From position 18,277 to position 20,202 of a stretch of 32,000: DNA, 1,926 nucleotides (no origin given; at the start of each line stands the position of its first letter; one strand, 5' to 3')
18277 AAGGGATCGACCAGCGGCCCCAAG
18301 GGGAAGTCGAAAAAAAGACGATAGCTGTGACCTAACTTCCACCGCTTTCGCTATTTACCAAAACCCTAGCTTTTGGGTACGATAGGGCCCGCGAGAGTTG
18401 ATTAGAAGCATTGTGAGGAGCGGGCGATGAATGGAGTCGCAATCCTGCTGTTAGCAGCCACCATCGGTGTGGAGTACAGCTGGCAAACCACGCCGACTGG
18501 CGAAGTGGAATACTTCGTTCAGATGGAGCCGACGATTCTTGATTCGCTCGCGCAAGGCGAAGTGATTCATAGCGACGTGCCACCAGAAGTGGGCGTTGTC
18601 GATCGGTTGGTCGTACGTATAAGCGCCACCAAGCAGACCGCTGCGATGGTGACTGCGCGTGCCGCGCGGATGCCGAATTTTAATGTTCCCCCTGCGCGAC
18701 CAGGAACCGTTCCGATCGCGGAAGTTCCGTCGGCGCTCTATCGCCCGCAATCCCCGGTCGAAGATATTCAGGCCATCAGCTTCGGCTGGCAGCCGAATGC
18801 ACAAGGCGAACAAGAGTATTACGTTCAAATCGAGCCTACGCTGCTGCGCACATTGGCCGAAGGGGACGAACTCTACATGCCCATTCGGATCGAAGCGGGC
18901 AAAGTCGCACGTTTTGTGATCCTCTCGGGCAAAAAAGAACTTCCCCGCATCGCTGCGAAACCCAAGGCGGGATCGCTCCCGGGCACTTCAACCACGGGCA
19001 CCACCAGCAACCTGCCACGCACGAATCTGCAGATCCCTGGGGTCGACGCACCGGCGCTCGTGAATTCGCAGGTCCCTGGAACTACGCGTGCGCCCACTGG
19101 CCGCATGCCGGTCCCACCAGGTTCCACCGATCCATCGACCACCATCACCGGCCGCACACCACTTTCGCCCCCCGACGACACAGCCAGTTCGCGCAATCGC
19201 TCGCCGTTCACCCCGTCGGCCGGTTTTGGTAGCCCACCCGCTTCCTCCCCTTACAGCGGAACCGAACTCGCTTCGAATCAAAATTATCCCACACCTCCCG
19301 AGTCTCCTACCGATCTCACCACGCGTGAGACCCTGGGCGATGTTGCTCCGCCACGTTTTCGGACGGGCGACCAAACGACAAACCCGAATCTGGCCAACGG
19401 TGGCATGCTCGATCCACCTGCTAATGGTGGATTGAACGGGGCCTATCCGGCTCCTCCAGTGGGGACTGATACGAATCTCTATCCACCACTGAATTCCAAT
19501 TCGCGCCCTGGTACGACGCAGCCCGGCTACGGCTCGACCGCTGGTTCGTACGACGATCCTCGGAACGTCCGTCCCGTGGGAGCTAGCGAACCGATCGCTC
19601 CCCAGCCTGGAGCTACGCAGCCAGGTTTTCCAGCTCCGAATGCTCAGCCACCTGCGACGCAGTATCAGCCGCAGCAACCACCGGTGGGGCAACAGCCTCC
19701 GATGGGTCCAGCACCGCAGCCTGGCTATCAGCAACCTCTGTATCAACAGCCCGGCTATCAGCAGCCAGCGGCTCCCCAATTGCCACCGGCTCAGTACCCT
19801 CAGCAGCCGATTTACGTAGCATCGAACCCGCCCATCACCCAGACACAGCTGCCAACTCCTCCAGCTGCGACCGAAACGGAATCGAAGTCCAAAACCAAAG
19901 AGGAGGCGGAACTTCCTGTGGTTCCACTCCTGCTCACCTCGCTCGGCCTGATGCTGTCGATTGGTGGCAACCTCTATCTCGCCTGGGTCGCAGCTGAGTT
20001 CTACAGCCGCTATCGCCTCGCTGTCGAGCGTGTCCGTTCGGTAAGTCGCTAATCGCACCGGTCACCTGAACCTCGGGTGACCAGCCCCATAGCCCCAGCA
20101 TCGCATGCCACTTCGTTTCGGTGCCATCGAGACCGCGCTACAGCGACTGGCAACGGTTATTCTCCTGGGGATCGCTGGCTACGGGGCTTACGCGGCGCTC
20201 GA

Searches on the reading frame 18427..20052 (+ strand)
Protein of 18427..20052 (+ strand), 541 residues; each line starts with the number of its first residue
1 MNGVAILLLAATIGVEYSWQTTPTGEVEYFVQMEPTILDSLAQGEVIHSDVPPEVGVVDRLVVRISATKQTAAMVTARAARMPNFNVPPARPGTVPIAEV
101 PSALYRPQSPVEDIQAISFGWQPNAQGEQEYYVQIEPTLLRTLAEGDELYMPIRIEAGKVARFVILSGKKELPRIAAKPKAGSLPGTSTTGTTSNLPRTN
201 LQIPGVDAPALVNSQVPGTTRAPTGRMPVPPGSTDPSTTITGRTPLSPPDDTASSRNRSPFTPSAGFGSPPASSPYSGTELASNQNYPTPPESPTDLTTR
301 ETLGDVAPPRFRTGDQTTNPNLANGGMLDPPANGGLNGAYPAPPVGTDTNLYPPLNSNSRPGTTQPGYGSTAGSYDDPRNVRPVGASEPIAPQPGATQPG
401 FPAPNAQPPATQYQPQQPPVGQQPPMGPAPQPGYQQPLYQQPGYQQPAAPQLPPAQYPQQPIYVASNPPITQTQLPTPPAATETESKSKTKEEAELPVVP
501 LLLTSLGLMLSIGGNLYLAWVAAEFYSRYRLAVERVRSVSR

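Call 4: search_protein_families(library=pfam, proteins=[window:18427-20052:+], max_evalue=0.1)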
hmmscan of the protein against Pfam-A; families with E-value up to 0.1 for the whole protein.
window:18427-20052:+ (541 aa): 0 families

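Call 5: search_protein_families(library=ncbifam, proteins=[window:18427-20052:+], max_evalue=0.1)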
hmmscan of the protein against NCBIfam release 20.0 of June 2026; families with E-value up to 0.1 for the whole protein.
window:18427-20052:+ (541 aa): 1 family
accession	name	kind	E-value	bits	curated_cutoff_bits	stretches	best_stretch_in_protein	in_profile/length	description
NF052435.1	BamI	equivalog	0.062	13.1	180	1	75-153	49-127/226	biofilm-associated metzincin protease inhibitor BamI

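Call 46: search_protein_families(library=padloc, proteins=[window:18427-20052:+], max_evalue=0.01)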
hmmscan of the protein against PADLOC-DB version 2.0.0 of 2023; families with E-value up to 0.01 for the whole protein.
window:18427-20052:+ (541 aa): 0 families
